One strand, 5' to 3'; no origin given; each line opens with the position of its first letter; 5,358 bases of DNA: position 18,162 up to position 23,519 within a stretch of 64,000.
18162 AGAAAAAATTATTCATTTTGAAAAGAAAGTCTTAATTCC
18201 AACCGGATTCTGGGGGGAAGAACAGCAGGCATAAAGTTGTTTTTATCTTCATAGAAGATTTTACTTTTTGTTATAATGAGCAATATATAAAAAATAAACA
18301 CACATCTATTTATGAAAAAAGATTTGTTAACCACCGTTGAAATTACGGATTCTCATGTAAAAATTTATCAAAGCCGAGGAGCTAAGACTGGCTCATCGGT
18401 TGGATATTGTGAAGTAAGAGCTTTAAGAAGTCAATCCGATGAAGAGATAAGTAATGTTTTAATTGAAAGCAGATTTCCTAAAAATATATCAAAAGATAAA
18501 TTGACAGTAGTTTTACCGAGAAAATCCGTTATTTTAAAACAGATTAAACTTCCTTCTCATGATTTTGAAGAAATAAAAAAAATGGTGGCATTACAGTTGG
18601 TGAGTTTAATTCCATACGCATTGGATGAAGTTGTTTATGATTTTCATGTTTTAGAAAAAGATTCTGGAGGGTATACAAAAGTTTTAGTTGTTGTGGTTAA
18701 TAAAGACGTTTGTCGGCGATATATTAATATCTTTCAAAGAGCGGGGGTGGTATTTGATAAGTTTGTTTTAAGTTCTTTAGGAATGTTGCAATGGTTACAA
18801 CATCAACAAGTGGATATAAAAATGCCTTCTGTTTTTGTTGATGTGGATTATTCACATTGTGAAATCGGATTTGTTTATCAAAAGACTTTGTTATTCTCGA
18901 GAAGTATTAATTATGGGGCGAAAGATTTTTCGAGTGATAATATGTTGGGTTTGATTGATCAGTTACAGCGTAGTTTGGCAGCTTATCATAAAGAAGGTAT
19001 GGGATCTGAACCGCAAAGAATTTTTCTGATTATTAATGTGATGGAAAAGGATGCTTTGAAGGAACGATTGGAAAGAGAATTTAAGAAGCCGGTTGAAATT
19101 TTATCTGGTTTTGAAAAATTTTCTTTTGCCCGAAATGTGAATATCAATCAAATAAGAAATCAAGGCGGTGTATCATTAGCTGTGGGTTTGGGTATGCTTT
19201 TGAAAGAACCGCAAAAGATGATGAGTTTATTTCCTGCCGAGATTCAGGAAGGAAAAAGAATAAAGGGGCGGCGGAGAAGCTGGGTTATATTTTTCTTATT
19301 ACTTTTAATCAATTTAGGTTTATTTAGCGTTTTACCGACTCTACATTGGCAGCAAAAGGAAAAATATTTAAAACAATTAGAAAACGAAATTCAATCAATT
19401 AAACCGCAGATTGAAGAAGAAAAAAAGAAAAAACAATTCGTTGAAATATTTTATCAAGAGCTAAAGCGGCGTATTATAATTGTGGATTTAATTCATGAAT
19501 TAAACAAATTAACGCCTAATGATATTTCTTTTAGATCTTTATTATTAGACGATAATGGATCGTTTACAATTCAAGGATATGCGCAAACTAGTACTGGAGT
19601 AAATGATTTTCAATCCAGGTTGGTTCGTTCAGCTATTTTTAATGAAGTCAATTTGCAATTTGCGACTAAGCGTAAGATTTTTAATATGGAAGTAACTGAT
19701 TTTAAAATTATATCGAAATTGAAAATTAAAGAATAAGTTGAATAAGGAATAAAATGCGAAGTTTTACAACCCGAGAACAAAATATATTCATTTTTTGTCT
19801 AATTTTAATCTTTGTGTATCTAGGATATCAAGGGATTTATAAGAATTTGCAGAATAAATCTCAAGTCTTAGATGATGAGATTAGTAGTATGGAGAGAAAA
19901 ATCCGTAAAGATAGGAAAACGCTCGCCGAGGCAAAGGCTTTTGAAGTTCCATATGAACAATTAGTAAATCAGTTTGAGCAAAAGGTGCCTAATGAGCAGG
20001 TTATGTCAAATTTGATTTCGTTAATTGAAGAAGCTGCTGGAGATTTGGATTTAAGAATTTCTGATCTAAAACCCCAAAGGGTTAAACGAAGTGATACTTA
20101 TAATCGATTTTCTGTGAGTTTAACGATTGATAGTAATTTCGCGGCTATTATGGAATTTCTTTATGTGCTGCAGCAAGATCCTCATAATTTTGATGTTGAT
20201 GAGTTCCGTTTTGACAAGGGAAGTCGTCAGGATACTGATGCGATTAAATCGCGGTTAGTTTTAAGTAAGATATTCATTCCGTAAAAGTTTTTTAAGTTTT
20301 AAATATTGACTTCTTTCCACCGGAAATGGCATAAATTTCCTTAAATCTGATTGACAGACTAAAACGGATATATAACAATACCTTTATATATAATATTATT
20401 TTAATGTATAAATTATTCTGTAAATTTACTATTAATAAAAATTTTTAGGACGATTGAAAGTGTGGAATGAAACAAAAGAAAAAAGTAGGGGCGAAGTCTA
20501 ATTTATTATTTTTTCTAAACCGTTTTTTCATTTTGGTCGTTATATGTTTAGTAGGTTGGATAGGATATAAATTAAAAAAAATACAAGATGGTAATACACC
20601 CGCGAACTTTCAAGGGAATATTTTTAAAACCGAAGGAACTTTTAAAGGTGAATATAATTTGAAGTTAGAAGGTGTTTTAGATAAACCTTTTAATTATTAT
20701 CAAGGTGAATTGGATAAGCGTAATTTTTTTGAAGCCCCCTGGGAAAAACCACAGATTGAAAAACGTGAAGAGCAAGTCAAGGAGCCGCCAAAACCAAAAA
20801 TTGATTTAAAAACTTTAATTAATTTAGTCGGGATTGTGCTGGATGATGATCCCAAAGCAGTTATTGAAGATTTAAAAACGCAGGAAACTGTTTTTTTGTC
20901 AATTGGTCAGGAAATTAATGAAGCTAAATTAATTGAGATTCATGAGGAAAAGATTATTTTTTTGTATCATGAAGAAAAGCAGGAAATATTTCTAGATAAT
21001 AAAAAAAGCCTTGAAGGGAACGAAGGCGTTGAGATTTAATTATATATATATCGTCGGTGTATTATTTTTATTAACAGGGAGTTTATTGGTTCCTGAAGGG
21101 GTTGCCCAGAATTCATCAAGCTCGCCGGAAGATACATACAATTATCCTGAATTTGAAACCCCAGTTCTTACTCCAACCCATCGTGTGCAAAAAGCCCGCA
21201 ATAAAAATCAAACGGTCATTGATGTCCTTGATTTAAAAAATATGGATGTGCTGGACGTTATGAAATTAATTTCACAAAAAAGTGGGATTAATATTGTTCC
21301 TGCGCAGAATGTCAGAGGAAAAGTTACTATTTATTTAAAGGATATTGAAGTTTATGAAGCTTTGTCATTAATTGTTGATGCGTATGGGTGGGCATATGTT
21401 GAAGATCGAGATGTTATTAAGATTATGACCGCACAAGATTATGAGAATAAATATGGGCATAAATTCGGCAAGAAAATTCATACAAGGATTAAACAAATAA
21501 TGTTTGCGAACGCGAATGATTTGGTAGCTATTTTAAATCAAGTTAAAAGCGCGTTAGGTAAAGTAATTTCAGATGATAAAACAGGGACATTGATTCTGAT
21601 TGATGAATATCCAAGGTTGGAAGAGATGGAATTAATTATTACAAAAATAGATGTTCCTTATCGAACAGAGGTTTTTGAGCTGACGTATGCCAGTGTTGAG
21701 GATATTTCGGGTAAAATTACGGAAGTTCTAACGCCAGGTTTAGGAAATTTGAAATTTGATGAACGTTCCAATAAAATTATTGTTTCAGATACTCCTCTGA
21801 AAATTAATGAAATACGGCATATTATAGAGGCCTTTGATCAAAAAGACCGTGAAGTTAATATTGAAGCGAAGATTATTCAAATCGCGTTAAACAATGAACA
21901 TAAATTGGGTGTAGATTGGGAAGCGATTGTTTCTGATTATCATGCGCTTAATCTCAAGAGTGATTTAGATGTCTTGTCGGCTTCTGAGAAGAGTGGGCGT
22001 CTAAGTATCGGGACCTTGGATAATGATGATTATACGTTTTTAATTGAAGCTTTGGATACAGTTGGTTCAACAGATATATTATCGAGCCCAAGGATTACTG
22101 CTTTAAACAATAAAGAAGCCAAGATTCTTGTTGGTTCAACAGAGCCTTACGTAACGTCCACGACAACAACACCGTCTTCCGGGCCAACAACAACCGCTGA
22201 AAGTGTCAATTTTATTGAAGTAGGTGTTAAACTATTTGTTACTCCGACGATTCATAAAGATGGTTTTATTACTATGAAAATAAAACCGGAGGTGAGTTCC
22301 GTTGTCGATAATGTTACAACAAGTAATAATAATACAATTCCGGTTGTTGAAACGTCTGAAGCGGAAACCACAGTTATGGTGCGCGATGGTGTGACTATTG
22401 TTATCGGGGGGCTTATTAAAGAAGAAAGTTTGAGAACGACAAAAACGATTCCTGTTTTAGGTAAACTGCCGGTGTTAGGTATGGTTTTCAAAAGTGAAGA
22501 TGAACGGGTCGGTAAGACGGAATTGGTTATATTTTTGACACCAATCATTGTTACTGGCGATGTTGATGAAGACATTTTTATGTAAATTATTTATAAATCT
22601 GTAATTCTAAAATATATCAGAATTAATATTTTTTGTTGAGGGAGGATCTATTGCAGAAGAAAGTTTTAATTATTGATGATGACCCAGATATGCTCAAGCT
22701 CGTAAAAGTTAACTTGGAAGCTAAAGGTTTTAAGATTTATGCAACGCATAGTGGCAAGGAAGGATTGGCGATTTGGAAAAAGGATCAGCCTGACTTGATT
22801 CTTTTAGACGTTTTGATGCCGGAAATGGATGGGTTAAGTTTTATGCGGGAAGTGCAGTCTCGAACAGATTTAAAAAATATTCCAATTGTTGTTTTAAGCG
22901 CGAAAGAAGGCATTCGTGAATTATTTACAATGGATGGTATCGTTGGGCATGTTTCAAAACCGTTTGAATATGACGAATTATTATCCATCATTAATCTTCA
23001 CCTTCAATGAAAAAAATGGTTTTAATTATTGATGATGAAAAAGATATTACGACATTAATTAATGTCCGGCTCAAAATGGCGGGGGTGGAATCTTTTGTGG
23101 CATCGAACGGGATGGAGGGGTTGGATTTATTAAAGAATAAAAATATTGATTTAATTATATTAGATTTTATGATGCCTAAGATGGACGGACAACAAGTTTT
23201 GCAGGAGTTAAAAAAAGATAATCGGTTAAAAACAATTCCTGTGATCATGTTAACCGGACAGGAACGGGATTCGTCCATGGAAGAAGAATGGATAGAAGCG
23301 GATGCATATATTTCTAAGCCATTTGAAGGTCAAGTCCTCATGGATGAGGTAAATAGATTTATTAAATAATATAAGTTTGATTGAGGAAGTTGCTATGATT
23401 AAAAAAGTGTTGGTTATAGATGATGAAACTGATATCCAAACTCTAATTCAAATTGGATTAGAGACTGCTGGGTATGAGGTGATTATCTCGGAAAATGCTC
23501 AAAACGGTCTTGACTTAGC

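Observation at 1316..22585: T2SS / type IV filament hybrid gene set physically split by an antisense 11-kb giant secreted-protein gene: candidate dedicated giant-effector export system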

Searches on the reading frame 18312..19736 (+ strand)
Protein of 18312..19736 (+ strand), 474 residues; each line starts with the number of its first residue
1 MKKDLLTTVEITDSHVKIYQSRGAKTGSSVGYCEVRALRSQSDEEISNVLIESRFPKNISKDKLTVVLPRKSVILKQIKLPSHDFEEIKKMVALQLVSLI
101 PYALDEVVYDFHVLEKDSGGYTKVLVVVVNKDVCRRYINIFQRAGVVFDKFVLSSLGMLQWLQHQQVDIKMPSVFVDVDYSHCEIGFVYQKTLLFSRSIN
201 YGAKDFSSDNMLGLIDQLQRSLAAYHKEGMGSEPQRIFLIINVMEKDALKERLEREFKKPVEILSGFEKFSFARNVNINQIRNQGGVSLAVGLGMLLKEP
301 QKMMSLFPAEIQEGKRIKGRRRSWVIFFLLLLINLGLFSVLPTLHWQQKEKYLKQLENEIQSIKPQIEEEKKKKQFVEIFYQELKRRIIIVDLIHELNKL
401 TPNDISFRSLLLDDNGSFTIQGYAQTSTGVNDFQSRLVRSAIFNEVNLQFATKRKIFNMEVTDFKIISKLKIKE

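Call 4: search_protein_families(library=pfam, proteins=[window:18312-19736:+], max_evalue=0.01)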
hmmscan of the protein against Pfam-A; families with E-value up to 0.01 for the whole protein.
window:18312-19736:+ (474 aa): 2 families
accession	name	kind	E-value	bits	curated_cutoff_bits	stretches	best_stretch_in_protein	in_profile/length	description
PF11104.14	PilM_2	-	4.1e-14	52.7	27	1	42-206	43-215/340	Type IV pilus assembly protein PilM;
PF05137.18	PilN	-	6.7e-10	39.3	22.8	1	393-467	2-75/78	Fimbrial assembly protein (PilN)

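Call 10: find_encoding_contigs(protein=window:18312-19736:+, flank=10000, max_places=10)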
Protein window:18312-19736:+ (474 aa): no gene with exactly this product is on record in the collection.

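Call 62: search_protein_families(library=ncbifam, proteins=[window:18312-19736:+], max_evalue=0.001)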
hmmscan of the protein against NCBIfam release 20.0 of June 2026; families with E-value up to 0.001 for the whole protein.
window:18312-19736:+ (474 aa): 2 families
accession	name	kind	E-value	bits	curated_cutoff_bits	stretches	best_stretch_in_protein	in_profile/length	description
NF045709.1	Amuc_1101_fam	equivalog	3.5e-25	88.9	650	2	57-203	65-209/608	Amuc_1101 family PilM-like pilus complex protein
TIGR01175.1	pilM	subfamily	1.1e-18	67.3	133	1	46-209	53-226/348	type IV pilus assembly protein PilM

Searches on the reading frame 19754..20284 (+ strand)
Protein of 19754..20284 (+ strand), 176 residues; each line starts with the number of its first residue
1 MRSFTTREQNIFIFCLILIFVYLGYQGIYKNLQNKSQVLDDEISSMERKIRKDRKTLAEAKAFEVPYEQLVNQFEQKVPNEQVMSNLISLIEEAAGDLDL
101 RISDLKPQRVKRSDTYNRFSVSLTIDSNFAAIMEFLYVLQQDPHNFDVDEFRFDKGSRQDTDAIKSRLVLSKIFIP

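Call 4: search_protein_families(library=pfam, proteins=[window:19754-20284:+], max_evalue=0.01)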
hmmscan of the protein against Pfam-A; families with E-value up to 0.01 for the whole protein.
window:19754-20284:+ (176 aa): 4 families
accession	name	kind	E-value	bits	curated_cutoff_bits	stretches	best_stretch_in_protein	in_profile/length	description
PF04350.18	PilO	-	8.8e-08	32.8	22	1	42-165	7-133/145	Pilus assembly protein, PilO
PF04612.17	T2SSM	-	2.2e-06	28.4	27.8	1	2-110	9-106/160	Type II secretion system (T2SS), protein M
PF10741.14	T2SSM_b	-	0.0013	19.1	21.7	1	81-151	13-83/111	Type II secretion system (T2SS), protein M subtype b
PF09850.14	DotU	-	0.0061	16.7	27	0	9-61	111-167/205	Type VI secretion system protein DotU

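Call 62: search_protein_families(library=ncbifam, proteins=[window:19754-20284:+], max_evalue=0.001)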
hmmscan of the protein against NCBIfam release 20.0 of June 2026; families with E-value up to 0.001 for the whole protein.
window:19754-20284:+ (176 aa): 1 family
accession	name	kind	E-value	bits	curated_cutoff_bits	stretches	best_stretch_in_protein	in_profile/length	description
NF040576.1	T2SS_GspM_XpsM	equivalog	0.00073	19.2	60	1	16-154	7-151/180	type II secretion system protein GspM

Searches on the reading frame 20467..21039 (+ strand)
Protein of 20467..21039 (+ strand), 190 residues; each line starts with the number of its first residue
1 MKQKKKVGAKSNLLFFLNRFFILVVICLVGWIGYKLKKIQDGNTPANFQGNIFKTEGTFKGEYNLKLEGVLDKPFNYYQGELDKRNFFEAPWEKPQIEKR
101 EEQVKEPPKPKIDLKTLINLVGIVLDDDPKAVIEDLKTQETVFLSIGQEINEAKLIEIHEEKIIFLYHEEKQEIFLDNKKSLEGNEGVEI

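Call 4: search_protein_families(library=pfam, proteins=[window:20467-21039:+], max_evalue=0.01)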
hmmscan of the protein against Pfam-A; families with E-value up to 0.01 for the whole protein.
window:20467-21039:+ (190 aa): 1 family
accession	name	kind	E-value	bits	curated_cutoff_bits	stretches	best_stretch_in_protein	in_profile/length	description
PF11356.14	T2SSC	-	0.0068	16.7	27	0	82-168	49-133/141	Type II secretion system protein C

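Call 62: search_protein_families(library=ncbifam, proteins=[window:20467-21039:+], max_evalue=0.001)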
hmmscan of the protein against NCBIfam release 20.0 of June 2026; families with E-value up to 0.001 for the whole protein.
window:20467-21039:+ (190 aa): 2 families
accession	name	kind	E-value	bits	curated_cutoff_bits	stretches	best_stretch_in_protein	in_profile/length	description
TIGR01713.1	typeII_sec_gspC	equivalog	2.8e-06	27.1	101.6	1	77-183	45-151/259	type II secretion system protein GspC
NF041515.1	GspC_delta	equivalog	9e-06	25.6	150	1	74-177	66-164/311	type II secretion system protein GspC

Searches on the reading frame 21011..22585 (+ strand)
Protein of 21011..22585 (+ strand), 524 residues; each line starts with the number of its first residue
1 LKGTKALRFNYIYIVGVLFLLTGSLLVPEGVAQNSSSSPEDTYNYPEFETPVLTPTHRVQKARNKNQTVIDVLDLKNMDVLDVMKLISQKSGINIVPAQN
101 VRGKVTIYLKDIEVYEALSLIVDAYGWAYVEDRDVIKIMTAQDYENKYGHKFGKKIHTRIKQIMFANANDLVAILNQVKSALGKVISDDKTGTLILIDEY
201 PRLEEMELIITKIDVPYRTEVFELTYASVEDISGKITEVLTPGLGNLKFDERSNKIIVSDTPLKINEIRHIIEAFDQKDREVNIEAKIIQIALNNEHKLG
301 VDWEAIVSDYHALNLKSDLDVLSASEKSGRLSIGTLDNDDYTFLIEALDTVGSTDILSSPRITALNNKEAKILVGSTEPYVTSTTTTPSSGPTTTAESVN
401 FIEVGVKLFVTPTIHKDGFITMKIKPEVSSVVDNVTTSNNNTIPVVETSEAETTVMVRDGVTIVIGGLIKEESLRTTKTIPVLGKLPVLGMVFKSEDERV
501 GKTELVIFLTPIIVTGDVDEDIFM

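Call 4: search_protein_families(library=pfam, proteins=[window:21011-22585:+], max_evalue=0.01)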
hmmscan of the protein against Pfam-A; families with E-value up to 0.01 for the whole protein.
window:21011-22585:+ (524 aa): 4 families
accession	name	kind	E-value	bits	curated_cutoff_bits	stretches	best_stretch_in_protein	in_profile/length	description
PF00263.26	Secretin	-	2.1e-47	161.3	27.5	1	347-514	1-168/169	Bacterial type II and III secretion system protein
PF03958.22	Secretin_N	-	3.2e-19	69.3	28.2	2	219-279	1-67/69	Bacterial type II/III secretion system short domain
PF21305.2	type_II_gspD_N0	-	1.5e-07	31.6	27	1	73-138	1-71/71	GspD-like, N0 domain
PF07660.19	STN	-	0.0093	16.2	28.4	0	96-139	5-50/52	Secretin and TonB N terminus short domain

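Call 62: search_protein_families(library=ncbifam, proteins=[window:21011-22585:+], max_evalue=0.001)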
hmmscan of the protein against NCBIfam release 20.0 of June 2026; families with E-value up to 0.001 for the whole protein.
window:21011-22585:+ (524 aa): 9 families
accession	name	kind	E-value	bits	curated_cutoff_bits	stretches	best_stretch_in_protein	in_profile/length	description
TIGR02517.1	type_II_gspD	equivalog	4.9e-75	253.2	351.35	2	249-517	305-593/600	type II secretion system secretin GspD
TIGR02515.1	IV_pilus_PilQ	subfamily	2.5e-72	244.2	284.35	3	329-514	248-427/428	type IV pilus secretin PilQ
TIGR02519.1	pilus_MshL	equivalog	3.2e-54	183.9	250.2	1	255-514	9-290/290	pilus (MSHA type) biogenesis protein MshL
NF010083.0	PRK13568.1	equivalog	3.4e-46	157.9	554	2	223-514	127-417/419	DNA uptake porin HofQ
NF007851.2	PRK10560.1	exception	3.5e-43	147.9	598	2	212-515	112-410/412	DNA uptake porin HofQ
TIGR02516.1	type_III_yscC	equivalog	3.9e-40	137.8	238.45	1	249-514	203-461/463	type III secretion system outer membrane ring subunit SctC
NF011873.0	PRK15346.1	equivalog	1.2e-24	86.9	524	1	248-500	239-480/499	EscC/YscC/HrcC family type III secretion system outer membrane ring protein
NF042912.1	Amuc_1098_fam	equivalog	2.7e-23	81.9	750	2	427-514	709-796/805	Amuc_1098 family type IV pilus outer membrane protein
TIGR02520.1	pilus_B_mal_scr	equivalog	2.4e-21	75.9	287.65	1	227-513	219-513/513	PilN family type IVB pilus formation outer membrane protein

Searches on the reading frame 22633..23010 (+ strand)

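Call 7: search_protein_families(library=pfam, proteins=[window:22633-23010:+], max_evalue=0.01)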
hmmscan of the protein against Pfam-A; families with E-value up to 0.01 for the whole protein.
window:22633-23010:+ (125 aa): 2 families
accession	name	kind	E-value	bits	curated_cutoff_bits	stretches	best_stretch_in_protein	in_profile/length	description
PF00072.30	Response_reg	-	1.8e-25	89.7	30.2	1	11-120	1-110/111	Response regulator receiver domain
PF06490.17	FleQ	-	0.00086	20.1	22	1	10-119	1-102/108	Flagellar regulatory protein FleQ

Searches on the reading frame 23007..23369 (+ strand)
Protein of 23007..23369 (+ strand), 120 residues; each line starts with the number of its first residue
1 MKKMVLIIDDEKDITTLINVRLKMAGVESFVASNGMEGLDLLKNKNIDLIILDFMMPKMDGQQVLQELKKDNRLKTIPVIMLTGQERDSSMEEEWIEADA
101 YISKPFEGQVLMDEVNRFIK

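Call 7: search_protein_families(library=pfam, proteins=[window:23007-23369:+], max_evalue=0.01)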
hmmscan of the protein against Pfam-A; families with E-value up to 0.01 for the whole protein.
window:23007-23369:+ (120 aa): 1 family
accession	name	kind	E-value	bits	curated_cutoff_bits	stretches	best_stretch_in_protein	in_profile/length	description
PF00072.30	Response_reg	-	2.3e-24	86.2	30.2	1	5-115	1-110/111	Response regulator receiver domain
